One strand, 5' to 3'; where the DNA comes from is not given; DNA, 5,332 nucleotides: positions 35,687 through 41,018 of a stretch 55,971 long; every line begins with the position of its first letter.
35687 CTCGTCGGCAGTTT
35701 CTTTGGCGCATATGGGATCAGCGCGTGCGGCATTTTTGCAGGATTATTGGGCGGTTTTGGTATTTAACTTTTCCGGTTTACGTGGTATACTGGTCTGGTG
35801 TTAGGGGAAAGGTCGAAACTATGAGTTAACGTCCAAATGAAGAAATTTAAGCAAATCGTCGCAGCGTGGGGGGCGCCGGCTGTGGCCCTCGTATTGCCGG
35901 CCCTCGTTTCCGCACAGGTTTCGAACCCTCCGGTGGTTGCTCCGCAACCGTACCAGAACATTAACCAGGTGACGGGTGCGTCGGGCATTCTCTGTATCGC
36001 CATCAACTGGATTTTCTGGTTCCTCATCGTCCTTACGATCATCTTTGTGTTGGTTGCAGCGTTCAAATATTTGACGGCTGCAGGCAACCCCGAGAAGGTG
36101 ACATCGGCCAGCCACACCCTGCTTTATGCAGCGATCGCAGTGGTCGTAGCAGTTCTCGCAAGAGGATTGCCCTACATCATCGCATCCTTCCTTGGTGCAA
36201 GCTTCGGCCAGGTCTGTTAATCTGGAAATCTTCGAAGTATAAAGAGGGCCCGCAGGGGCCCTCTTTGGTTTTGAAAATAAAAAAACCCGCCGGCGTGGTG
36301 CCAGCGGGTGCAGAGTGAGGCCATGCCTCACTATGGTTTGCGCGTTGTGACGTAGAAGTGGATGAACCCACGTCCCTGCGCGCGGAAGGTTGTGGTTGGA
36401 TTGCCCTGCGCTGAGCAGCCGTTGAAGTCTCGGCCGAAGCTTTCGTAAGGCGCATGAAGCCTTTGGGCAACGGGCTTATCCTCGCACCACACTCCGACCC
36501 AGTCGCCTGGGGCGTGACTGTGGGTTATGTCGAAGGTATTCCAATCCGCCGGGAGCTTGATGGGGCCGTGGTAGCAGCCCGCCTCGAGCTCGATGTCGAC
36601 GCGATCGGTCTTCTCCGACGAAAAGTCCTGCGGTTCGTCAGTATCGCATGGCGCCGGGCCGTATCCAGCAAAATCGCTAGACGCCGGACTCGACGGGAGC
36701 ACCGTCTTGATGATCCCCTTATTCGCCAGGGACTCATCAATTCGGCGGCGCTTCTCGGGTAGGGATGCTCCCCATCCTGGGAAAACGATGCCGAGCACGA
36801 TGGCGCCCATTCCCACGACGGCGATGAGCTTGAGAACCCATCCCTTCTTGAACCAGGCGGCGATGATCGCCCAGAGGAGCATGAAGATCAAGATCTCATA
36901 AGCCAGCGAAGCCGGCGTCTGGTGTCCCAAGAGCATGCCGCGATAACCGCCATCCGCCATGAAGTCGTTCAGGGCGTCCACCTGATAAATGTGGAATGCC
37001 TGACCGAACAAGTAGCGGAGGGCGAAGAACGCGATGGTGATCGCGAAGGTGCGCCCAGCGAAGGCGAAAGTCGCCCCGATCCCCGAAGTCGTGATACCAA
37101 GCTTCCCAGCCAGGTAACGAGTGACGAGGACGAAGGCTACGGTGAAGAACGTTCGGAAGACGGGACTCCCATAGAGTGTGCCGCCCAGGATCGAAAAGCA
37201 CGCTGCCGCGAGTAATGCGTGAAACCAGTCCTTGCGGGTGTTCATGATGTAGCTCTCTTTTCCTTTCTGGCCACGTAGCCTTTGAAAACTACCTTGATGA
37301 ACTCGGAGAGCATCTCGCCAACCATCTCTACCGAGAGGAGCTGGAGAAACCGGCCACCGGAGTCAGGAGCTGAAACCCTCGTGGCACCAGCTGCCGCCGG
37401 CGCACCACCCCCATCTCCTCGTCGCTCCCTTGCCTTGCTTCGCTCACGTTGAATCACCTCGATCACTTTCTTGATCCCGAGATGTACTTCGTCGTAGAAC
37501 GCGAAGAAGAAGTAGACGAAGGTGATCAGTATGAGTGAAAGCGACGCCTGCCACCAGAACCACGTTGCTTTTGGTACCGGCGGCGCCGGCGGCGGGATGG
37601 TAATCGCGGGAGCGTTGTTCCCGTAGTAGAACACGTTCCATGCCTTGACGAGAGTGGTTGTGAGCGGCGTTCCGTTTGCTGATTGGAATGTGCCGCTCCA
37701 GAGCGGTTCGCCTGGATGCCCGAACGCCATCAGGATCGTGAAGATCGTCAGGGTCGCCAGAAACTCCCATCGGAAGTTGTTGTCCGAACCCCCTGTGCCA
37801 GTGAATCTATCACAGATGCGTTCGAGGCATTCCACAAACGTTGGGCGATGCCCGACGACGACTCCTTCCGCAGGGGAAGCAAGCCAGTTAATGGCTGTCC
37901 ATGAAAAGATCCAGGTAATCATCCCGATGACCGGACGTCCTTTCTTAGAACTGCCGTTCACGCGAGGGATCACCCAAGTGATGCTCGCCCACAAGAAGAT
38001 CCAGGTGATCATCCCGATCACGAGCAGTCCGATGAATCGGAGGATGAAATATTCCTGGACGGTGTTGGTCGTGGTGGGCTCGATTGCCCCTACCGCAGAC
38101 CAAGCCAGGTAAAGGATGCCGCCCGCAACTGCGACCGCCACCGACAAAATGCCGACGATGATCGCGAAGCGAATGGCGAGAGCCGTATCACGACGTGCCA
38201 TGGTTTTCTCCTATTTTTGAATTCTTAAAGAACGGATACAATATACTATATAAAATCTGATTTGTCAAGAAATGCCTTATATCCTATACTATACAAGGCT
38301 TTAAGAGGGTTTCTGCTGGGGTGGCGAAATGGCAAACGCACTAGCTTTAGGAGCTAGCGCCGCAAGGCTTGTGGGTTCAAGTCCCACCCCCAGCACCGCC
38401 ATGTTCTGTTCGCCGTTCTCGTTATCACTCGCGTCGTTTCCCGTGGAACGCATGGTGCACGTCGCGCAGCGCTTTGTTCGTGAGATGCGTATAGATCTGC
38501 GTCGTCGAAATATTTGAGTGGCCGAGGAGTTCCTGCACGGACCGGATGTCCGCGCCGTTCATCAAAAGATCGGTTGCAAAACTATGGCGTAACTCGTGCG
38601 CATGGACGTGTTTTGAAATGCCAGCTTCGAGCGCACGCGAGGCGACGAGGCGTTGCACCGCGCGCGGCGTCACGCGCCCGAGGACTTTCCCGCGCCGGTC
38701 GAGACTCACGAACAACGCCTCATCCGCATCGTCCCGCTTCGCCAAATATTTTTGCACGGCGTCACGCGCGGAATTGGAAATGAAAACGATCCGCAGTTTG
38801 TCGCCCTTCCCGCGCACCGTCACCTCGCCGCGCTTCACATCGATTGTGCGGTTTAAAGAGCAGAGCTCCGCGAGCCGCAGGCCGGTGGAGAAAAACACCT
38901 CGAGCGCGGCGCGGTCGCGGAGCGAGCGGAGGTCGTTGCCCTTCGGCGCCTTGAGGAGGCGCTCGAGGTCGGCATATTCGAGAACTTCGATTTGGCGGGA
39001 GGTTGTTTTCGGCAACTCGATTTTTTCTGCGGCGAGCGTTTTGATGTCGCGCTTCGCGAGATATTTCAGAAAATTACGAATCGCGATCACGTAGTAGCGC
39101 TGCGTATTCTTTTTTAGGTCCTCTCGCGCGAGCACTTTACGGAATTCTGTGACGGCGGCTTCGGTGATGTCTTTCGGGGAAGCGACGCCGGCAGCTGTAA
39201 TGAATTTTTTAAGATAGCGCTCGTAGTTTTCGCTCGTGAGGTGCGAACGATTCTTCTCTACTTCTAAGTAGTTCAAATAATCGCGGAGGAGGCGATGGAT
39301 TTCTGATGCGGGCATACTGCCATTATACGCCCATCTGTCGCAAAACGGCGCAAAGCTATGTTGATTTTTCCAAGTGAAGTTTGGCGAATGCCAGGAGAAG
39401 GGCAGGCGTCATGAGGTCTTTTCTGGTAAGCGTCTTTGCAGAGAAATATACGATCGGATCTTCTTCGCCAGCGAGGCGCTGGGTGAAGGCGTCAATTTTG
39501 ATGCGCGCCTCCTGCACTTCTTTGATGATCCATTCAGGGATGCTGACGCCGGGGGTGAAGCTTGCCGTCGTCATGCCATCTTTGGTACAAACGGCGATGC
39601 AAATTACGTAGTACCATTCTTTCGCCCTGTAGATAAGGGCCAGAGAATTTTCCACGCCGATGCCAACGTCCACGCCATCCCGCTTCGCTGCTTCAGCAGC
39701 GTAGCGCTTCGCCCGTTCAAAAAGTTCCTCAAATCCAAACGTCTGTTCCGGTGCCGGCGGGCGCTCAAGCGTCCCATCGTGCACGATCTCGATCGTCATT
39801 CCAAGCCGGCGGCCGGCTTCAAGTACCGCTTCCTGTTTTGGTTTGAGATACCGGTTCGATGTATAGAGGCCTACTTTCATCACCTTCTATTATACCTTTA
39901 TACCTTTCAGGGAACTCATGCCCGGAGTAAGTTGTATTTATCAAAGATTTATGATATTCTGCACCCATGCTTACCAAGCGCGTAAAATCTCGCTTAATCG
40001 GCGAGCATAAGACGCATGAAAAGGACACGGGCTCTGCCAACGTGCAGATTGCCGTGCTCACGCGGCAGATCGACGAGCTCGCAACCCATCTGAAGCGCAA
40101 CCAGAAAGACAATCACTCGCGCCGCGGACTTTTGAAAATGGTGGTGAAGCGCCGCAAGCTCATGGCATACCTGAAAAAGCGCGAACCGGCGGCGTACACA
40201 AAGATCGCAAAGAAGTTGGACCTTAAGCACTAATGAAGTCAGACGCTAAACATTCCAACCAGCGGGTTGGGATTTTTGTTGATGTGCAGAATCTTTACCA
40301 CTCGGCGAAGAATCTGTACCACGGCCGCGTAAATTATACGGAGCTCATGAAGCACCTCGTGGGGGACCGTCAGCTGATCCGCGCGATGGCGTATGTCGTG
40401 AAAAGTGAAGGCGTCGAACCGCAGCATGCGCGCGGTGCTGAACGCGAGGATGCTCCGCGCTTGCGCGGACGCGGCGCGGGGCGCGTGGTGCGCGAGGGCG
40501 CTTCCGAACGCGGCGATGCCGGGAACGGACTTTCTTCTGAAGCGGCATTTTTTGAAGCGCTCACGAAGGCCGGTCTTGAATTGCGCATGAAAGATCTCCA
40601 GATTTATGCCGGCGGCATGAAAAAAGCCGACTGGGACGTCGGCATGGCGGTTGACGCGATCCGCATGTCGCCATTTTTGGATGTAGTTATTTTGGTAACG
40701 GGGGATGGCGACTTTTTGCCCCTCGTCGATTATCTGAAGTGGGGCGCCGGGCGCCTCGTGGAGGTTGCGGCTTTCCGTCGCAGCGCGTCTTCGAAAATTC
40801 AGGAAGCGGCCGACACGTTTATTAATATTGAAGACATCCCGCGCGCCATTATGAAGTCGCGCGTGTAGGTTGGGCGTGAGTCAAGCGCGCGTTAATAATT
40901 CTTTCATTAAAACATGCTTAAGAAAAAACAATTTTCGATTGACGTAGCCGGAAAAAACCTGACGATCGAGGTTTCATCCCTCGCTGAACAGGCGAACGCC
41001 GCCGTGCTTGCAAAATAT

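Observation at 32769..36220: Array of six paralogous small two-TM proteins with an invariant GNPE loop (VirB2/TrbC-pilin-like) lacking any visible secretion machinery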

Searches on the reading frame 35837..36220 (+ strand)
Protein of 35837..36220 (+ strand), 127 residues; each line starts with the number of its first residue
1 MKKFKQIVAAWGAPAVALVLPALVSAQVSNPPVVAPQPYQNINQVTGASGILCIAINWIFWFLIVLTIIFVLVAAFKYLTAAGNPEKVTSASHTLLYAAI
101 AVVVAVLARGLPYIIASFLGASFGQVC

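Call 3: search_protein_families(library=pfam, proteins=[window:35837-36220:+], max_evalue=1)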
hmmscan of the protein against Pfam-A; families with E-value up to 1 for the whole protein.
window:35837-36220:+ (127 aa): 2 families
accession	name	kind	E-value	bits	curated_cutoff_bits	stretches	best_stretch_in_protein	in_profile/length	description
PF18895.5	T4SS_pilin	-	1.9e-06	28.3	26.6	1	57-111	14-67/71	Type IV secretion system pilin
PF11893.13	DUF3413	-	0.051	13.2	27.1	1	55-101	11-52/248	Domain of unknown function (DUF3413)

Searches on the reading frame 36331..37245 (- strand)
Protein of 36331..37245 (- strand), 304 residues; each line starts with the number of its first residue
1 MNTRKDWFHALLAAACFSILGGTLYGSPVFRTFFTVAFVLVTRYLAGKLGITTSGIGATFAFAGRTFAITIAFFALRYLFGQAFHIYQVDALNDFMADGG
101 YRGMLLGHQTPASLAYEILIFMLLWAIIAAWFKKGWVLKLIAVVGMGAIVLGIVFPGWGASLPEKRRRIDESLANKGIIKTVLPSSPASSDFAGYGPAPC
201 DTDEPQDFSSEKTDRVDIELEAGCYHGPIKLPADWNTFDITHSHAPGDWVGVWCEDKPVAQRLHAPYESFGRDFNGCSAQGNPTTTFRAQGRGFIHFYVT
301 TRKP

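Call 3: search_protein_families(library=pfam, proteins=[window:36331-37245:-], max_evalue=1)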
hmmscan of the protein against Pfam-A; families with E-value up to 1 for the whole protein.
window:36331-37245:- (304 aa): 1 family
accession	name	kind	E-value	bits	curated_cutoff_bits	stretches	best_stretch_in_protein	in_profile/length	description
PF13786.12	DUF4179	-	0.21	12.5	30.1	0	6-34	5-34/94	Domain of unknown function (DUF4179)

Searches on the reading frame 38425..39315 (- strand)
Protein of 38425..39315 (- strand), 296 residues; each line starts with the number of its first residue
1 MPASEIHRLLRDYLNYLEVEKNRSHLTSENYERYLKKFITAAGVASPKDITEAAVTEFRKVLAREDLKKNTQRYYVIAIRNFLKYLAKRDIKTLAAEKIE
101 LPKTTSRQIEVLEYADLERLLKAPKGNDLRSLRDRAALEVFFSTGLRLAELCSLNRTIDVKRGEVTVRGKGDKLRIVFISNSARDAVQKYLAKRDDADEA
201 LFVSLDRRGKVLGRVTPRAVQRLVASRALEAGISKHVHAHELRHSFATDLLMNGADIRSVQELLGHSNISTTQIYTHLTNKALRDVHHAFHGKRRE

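Call 6: search_protein_families(library=pfam, proteins=[window:38425-39315:-], max_evalue=0.001)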
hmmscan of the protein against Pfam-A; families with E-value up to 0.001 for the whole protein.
window:38425-39315:- (296 aa): 4 families
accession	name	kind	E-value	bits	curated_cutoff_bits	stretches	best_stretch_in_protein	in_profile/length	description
PF00589.27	Phage_integrase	-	3.4e-42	144.6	27.1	1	111-280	2-170/172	Phage integrase family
PF02899.23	Phage_int_SAM_1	-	4.8e-11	43.2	22.3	1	11-89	2-82/83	Phage integrase, N-terminal SAM-like domain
PF13495.12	Phage_int_SAM_4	-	8.3e-08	33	27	1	11-92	3-84/85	Phage integrase, N-terminal SAM-like domain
PF13102.12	Phage_int_SAM_5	-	7.3e-05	23.5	22.3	1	20-91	16-87/98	Phage integrase SAM-like domain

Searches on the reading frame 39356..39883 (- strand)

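Call 6: search_protein_families(library=pfam, proteins=[window:39356-39883:-], max_evalue=0.001)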
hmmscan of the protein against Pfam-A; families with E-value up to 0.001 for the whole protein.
window:39356-39883:- (175 aa): 1 family
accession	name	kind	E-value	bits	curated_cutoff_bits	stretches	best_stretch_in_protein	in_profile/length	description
PF01931.24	NTPase_I-T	-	1.2e-12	48.4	25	1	16-169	7-161/162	Protein of unknown function DUF84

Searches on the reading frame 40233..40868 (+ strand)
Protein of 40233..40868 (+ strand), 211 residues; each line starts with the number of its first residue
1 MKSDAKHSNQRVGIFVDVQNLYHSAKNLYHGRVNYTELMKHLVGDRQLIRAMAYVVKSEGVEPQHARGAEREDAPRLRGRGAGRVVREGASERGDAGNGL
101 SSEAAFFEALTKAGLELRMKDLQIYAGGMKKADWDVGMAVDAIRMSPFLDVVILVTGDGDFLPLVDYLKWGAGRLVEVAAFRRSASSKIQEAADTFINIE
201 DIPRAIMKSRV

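Call 6: search_protein_families(library=pfam, proteins=[window:40233-40868:+], max_evalue=0.001)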
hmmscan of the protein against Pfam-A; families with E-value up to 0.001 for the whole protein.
window:40233-40868:+ (211 aa): 1 family
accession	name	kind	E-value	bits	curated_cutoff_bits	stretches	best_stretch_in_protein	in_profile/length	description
PF01936.24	NYN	-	6.9e-27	95.2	24.2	1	11-200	1-145/145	NYN domain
